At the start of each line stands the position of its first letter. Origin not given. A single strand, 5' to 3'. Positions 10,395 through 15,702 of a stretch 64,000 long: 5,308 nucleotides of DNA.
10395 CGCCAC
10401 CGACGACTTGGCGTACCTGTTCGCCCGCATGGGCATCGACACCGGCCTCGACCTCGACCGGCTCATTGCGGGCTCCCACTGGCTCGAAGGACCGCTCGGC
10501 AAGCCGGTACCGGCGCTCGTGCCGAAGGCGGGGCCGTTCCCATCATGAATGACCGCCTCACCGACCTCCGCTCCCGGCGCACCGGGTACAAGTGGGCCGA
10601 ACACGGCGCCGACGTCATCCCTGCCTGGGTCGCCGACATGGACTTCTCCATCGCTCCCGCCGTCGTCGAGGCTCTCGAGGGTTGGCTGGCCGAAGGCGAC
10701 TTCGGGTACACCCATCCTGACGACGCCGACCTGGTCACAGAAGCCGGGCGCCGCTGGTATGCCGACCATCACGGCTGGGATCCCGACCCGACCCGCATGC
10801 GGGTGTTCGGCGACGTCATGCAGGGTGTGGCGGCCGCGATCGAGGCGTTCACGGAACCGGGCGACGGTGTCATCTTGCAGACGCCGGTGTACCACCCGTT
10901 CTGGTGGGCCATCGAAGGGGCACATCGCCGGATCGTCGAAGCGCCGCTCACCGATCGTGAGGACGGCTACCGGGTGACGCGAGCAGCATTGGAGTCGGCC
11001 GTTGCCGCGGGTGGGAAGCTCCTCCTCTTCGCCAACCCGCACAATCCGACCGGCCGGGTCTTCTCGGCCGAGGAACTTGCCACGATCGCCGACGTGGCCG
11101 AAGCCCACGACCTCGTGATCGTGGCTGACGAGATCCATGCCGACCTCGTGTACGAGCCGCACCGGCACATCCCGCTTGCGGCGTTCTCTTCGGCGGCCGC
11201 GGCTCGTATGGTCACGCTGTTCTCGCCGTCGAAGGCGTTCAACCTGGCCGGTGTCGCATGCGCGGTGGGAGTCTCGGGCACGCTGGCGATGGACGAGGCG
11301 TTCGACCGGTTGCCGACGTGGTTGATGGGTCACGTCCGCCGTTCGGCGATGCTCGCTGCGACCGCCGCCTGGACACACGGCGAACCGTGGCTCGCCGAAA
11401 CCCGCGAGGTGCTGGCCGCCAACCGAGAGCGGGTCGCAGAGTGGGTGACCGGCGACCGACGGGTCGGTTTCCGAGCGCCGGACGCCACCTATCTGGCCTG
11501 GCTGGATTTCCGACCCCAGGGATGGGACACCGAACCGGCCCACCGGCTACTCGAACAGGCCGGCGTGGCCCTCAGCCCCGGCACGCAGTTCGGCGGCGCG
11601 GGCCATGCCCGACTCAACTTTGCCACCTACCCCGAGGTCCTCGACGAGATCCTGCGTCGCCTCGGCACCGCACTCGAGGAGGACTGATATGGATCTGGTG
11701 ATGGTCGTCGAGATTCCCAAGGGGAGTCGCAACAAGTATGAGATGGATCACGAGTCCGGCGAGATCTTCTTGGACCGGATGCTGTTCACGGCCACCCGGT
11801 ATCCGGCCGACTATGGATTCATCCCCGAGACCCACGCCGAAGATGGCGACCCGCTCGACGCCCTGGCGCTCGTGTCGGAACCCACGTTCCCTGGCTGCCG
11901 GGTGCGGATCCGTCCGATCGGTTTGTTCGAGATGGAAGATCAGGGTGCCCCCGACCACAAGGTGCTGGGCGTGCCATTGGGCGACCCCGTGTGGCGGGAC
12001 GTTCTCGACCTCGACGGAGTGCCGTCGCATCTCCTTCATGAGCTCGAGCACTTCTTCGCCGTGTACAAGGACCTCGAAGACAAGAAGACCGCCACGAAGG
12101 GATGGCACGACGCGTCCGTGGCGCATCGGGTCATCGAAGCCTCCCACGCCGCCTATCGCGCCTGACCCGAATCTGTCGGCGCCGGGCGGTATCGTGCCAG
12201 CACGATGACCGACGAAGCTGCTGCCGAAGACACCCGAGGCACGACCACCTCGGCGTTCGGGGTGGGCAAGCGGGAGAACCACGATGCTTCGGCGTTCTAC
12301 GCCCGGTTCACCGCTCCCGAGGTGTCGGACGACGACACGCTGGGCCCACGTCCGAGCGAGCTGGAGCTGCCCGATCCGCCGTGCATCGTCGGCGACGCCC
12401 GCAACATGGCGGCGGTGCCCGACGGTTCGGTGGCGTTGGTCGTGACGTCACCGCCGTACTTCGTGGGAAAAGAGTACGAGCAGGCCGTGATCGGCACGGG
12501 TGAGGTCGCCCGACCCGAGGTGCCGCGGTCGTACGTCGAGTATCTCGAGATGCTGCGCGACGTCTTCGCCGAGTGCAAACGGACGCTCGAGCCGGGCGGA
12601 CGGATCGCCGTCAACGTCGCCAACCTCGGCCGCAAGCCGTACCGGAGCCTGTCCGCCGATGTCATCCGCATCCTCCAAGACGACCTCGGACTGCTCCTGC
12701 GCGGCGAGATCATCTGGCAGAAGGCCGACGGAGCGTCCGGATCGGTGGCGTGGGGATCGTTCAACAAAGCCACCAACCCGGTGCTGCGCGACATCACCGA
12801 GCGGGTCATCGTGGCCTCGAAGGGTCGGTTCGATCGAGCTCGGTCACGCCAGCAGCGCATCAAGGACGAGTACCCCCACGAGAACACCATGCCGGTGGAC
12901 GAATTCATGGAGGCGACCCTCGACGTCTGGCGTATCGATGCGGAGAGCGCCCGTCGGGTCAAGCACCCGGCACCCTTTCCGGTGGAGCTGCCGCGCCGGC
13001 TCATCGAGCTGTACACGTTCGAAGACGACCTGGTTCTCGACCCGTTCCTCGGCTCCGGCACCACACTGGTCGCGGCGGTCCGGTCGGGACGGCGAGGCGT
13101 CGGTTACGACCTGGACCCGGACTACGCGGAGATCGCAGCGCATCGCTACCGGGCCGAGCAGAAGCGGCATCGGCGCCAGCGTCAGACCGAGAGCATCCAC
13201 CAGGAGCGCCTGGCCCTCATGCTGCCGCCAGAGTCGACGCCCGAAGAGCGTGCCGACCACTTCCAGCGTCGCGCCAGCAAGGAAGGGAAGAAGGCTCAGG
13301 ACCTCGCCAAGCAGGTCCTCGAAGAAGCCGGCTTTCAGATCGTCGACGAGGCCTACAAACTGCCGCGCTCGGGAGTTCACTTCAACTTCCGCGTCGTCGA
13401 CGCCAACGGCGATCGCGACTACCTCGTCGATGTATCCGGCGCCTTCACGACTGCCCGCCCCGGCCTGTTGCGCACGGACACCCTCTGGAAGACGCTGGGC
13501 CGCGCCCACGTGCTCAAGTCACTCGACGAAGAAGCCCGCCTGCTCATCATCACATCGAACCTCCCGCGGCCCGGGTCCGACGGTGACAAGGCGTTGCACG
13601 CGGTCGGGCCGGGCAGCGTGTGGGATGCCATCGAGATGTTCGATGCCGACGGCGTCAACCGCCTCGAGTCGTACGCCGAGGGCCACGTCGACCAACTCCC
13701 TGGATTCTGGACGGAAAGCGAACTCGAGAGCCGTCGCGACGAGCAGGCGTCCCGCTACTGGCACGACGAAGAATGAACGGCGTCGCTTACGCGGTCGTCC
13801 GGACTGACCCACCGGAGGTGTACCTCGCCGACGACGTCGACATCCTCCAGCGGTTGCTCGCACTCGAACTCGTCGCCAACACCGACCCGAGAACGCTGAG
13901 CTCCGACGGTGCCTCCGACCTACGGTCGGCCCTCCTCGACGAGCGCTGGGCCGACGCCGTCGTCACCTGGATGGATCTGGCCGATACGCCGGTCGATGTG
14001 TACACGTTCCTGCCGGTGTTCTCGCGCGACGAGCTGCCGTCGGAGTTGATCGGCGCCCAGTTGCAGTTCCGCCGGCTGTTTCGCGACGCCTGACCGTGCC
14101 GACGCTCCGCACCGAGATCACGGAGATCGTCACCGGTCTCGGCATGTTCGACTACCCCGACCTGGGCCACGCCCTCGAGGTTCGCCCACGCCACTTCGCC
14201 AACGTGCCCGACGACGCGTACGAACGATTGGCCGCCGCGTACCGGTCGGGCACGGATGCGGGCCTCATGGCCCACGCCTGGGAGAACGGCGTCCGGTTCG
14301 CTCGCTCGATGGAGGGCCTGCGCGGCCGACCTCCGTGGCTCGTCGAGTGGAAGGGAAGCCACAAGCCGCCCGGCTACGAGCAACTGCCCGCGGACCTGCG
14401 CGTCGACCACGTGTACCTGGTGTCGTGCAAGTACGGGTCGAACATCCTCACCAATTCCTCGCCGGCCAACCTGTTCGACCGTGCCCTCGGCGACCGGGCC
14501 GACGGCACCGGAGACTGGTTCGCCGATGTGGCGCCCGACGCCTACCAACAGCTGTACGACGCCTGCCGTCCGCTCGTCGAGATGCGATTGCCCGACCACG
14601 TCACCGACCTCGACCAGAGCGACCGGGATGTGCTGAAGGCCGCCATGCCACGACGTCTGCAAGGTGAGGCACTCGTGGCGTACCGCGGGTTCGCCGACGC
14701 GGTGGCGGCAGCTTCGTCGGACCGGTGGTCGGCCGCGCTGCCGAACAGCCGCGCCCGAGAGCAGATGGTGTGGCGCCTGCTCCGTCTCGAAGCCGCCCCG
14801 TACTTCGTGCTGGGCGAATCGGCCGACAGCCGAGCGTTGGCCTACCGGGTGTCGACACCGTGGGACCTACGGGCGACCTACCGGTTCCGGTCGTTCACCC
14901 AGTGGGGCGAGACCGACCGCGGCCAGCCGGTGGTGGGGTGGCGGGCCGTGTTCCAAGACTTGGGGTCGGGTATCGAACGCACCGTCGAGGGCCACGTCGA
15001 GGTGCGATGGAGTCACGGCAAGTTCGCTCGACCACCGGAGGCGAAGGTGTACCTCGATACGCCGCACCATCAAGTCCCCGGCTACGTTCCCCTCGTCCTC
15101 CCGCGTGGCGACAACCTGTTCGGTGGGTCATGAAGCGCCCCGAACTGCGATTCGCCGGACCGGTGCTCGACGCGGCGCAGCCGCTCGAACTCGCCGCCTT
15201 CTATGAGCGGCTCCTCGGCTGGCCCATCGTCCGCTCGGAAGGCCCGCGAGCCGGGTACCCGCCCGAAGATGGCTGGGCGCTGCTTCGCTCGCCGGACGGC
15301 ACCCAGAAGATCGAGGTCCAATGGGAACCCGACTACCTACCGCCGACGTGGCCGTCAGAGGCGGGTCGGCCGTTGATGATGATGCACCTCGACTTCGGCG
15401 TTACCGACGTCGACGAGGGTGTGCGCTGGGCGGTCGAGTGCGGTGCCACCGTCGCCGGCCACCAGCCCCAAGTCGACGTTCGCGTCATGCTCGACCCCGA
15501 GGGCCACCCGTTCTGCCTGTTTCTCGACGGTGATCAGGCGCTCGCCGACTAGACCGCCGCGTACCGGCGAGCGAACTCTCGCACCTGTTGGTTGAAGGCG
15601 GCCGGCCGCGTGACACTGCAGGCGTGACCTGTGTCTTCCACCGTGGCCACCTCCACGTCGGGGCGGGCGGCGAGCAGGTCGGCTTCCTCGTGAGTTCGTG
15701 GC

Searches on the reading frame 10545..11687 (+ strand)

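Call 4: search_protein_families(library=pfam, proteins=[window:10545-11687:+], max_evalue=0.01)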
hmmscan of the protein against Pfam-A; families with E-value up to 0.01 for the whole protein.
window:10545-11687:+ (380 aa): 2 families
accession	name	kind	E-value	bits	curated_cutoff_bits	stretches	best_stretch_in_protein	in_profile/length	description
PF00155.27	Aminotran_1_2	-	1.1e-40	140.4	19.7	1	36-373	18-361/361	Aminotransferase class I and II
PF01212.27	Beta_elim_lyase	-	0.0065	16.3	27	0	98-195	63-168/288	Beta-eliminating lyase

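Call 6: search_protein_families(library=ncbifam, proteins=[window:10545-11687:+], max_evalue=0.001)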
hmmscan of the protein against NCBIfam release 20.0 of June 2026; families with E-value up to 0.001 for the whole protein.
window:10545-11687:+ (380 aa): 66 families (the best 25 are shown)
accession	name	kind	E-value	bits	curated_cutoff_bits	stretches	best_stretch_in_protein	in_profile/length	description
TIGR04350.1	C_S_lyase_PatB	subfamily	9.3e-103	344.1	340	1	20-377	22-383/384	PatB family C-S lyase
NF041364.1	GntC_guanitoxin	equivalog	6.3e-44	150.3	415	1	72-374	50-354/356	guanitoxin biosynthesis PLP-dependent (S)-gamma-hydroxy-L-arginine cyclodehydratase GntC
NF004770.0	PRK06108.1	subfamily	2.4e-42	145.2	422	1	22-379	36-394/396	pyridoxal phosphate-dependent aminotransferase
NF005855.0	PRK07777.1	equivalog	8.1e-42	143.9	553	1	77-376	85-387/391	pyridoxal phosphate-dependent aminotransferase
NF006488.0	PRK08912.1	equivalog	3.2e-33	115.2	498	1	72-378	76-385/387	aminotransferase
NF006756.0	PRK09276.1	subfamily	1.1e-30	106.8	507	1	17-374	26-383/387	LL-diaminopimelate aminotransferase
NF041091.1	asp_aminotase_Arch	equivalog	2e-30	105.9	550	1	16-375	21-373/376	aspartate aminotransferase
NF006229.0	PRK08361.1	equivalog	1.1e-28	100.3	624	1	15-379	26-390/391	aspartate aminotransferase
TIGR03947.1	viomycin_VioD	equivalog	1.2e-28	100.1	390.9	1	94-377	81-359/359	capreomycidine synthase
TIGR03540.1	DapC_direct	equivalog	1.7e-28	99.6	593.25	1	16-374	23-381/383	LL-diaminopimelate aminotransferase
NF005732.0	PRK07550.1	equivalog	8.2e-28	97.5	366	1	80-372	91-383/389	aminotransferase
NF005613.0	PRK07366.1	equivalog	1.6e-27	96.5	486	1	18-375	26-386/391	LL-diaminopimelate aminotransferase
NF004975.0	PRK06348.1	equivalog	7.4e-27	94.3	549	1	21-372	28-378/384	pyridoxal phosphate-dependent aminotransferase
NF006514.0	PRK08960.1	equivalog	1.1e-26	93.6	554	1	18-378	28-386/388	pyridoxal phosphate-dependent aminotransferase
NF005601.0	PRK07337.1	equivalog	1.5e-26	93.4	496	1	18-377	31-392/394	pyridoxal phosphate-dependent aminotransferase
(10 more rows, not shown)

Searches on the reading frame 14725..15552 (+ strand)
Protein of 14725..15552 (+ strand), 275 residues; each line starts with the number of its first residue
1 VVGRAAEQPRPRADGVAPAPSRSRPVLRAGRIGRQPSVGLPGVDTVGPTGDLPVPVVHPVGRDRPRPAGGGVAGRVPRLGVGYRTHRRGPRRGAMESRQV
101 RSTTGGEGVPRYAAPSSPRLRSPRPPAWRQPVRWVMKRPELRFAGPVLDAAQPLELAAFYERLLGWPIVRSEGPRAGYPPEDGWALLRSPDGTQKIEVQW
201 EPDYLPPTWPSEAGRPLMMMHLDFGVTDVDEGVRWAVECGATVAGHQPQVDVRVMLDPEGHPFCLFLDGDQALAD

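Call 23: search_protein_families(library=pfam, proteins=[window:14725-15552:+], max_evalue=0.001)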
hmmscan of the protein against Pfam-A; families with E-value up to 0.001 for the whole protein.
window:14725-15552:+ (275 aa): 1 family
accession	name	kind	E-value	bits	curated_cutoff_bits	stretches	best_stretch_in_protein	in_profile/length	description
PF18029.7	Glyoxalase_6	-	1.5e-21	77.5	23.6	1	147-266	3-106/106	Glyoxalase-like domain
